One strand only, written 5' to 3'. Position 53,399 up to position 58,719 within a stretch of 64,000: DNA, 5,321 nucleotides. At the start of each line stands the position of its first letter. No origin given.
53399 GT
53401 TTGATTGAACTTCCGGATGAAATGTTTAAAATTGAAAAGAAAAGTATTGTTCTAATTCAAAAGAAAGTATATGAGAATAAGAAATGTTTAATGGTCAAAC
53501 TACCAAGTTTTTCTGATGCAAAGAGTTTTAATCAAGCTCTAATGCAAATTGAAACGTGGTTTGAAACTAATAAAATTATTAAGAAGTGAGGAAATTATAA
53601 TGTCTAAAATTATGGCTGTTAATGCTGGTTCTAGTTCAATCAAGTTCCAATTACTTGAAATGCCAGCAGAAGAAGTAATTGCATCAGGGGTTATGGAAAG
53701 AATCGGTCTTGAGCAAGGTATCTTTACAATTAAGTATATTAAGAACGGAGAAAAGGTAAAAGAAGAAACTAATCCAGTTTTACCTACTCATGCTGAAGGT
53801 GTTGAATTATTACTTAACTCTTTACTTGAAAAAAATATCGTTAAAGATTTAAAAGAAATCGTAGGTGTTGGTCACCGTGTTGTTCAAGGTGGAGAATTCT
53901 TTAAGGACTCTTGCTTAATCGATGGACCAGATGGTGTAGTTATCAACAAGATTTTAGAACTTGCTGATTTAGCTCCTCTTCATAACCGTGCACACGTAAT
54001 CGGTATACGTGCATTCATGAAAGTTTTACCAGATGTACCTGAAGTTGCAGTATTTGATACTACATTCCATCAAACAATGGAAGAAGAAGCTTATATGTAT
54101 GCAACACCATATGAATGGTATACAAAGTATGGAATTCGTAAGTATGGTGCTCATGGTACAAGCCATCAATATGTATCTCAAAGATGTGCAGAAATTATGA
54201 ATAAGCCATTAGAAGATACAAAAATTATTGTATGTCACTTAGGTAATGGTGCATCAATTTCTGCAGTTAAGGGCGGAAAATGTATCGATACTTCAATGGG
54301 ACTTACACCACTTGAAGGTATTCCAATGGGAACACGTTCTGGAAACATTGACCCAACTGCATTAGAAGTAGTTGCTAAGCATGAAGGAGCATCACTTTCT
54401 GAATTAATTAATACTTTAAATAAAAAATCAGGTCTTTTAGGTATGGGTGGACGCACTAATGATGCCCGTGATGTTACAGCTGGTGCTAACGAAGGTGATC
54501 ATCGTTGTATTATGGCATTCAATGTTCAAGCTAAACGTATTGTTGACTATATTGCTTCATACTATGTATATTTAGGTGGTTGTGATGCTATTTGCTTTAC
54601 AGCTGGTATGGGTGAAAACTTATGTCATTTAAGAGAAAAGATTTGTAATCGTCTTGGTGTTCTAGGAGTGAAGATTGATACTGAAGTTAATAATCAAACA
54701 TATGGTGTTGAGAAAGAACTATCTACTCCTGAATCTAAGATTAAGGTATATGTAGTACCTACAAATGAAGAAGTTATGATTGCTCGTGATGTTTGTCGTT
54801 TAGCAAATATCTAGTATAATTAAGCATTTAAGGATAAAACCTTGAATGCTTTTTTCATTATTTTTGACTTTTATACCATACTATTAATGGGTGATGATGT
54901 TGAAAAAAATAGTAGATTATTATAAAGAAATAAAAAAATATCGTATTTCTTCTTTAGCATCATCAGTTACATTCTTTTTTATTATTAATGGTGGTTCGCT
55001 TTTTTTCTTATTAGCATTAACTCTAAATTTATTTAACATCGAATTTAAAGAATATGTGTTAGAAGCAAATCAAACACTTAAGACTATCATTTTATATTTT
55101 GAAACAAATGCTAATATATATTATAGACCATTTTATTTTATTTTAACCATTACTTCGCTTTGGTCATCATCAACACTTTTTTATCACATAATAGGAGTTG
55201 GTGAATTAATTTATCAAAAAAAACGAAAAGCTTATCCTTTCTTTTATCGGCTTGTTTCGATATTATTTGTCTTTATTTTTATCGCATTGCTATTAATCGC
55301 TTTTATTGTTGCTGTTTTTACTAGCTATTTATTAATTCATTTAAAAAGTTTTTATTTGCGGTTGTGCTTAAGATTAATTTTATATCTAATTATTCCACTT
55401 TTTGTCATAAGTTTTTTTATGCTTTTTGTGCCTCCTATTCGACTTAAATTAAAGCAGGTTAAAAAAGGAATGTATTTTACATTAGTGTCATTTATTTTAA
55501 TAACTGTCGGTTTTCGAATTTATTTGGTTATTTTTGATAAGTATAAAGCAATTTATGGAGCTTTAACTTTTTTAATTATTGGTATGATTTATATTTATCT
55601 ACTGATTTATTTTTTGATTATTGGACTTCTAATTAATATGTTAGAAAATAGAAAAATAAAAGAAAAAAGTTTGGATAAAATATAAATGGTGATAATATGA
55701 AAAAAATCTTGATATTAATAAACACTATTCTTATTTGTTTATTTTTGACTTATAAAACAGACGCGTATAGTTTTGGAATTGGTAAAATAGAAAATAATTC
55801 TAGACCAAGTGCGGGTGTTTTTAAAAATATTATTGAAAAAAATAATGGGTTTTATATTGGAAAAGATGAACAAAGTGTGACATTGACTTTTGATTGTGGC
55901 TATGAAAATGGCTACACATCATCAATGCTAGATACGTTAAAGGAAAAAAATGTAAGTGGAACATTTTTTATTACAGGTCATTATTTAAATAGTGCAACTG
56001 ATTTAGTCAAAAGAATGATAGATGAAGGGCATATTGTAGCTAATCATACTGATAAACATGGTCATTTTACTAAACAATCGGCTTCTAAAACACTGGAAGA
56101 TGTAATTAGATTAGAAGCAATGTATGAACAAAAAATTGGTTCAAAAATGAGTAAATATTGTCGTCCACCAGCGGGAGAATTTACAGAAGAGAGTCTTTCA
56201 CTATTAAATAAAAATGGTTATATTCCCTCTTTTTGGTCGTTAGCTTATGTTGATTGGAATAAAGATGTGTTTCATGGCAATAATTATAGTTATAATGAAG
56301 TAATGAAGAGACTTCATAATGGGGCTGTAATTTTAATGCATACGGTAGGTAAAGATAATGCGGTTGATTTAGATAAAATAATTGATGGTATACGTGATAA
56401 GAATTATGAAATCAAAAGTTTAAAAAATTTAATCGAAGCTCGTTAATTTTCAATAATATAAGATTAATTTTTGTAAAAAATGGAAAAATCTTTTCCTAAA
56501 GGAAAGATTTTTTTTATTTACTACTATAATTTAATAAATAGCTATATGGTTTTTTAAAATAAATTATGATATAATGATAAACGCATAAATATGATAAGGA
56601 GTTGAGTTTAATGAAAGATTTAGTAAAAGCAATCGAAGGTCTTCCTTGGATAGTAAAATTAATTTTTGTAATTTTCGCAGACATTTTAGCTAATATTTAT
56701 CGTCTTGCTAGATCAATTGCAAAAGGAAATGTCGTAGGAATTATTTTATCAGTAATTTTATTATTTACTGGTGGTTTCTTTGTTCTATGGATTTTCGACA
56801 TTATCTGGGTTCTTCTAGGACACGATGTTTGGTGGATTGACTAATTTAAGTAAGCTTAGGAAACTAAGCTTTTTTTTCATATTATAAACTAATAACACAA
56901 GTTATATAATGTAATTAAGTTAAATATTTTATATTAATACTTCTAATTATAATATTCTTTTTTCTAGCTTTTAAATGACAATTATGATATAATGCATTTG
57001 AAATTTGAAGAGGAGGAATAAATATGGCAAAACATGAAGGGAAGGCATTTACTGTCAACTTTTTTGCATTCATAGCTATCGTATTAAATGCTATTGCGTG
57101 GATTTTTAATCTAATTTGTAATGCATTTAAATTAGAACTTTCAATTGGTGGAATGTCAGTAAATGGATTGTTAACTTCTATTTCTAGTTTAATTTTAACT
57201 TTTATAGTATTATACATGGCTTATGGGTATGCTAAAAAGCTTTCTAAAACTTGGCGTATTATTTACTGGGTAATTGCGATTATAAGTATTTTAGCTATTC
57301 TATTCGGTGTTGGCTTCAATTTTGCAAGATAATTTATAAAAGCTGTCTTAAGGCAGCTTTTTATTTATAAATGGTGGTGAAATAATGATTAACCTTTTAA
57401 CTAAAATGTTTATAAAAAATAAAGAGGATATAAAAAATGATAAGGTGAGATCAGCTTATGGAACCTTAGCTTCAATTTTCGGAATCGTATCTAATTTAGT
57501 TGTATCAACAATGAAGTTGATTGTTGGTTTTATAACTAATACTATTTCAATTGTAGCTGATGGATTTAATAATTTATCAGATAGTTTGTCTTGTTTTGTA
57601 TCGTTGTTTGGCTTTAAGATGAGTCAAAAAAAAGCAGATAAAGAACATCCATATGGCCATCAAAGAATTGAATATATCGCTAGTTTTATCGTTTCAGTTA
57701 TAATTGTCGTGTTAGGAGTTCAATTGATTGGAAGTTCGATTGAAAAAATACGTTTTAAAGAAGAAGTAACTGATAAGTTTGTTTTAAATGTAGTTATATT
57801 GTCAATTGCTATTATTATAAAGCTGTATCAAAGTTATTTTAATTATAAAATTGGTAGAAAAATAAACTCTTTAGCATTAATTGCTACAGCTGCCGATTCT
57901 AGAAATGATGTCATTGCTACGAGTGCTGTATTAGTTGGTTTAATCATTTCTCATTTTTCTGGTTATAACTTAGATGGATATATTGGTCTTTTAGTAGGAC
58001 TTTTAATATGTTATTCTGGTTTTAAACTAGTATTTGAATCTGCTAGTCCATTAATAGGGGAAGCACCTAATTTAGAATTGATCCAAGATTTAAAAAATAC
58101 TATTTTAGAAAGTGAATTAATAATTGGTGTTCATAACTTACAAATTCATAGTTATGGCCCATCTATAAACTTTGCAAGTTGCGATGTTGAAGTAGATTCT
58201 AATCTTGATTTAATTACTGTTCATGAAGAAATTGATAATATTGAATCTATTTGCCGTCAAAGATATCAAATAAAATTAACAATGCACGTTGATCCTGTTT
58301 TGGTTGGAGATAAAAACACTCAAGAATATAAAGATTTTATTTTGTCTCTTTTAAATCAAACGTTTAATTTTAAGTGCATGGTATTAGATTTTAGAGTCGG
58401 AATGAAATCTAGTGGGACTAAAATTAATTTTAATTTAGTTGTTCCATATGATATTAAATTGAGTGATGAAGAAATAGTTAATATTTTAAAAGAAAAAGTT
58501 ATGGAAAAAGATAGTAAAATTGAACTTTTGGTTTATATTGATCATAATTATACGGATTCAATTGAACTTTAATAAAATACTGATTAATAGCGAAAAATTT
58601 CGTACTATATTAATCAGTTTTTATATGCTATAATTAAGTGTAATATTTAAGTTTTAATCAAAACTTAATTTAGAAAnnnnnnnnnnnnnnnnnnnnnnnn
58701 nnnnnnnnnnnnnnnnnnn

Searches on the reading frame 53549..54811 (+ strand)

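Call 59: search_protein_families(library=pfam, proteins=[window:53549-54811:+], max_evalue=0.01)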
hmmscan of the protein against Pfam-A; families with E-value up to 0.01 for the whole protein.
window:53549-54811:+ (421 aa): 1 family
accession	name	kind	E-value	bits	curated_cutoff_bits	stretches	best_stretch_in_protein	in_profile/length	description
PF00871.23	Acetate_kinase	-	1.1e-149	498.9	22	1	20-413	1-392/392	Acetokinase family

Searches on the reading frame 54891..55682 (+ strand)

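Call 59: search_protein_families(library=pfam, proteins=[window:54891-55682:+], max_evalue=0.01)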
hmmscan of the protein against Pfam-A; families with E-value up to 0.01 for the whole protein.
window:54891-55682:+ (264 aa): 1 family
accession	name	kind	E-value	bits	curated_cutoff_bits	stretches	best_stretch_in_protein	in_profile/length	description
PF03631.20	Virul_fac_BrkB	-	4.1e-19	69.7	33.7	1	17-250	3-253/259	Virulence factor BrkB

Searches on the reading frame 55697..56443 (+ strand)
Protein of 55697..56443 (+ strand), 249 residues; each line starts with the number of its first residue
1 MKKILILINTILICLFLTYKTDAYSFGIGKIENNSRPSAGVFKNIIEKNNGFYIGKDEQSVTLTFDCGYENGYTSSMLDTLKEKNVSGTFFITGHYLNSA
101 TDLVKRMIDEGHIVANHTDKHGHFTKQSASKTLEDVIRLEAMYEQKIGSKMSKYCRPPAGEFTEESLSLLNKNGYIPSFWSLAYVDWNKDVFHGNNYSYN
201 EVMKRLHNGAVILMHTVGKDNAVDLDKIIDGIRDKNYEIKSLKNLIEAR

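Call 59: search_protein_families(library=pfam, proteins=[window:55697-56443:+], max_evalue=0.01)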
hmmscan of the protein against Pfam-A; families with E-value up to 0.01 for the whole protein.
window:55697-56443:+ (249 aa): 1 family
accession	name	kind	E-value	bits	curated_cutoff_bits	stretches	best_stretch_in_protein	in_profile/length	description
PF01522.26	Polysacc_deac_1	-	9e-28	97.2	23.1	1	56-175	4-121/124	Polysaccharide deacetylase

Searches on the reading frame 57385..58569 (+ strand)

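Call 45: search_protein_families(library=ncbifam, proteins=[window:57385-58569:+], max_evalue=1e-10)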
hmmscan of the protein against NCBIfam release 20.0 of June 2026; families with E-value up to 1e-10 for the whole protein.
window:57385-58569:+ (395 aa): 9 families
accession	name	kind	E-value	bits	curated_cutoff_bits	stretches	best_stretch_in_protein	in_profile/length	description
TIGR01297.1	CDF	superfamily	2.1e-58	197.9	82.35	1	31-303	6-281/285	cation diffusion facilitator family transporter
NF033616.1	CDF_MamB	equivalog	4.4e-33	115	350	1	32-289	11-266/284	magnetosome biogenesis CDF transporter MamB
NF050169.1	CatEfflxFieF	equivalog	1.7e-32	112.8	420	1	27-305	5-282/282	cation efflux pump FieF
NF033615.1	CDF_MamM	equivalog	1.8e-32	112.7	350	1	29-287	11-269/290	magnetosome biogenesis CDF transporter MamM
NF052621.1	MngEfTpMntE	equivalog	1.3e-30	106.8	500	1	31-304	7-281/293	manganese efflux transporter MntE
NF007064.0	PRK09509.1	equivalog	1.5e-30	106.2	447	1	30-314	13-296/300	CDF family cation-efflux transporter FieF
NF052602.1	Zn_efflux_Cdf31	equivalog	1.2e-28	100.3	460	1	33-305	13-290/299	CDF family zinc efflux transporter Cdf31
NF002923.0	PRK03557.1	equivalog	4.8e-18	65.5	408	1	28-258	21-248/313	CDF family zinc transporter ZitB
NF040994.1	MamV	equivalog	3.4e-17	62.5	500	1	30-286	14-267/319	CDF transporter MamV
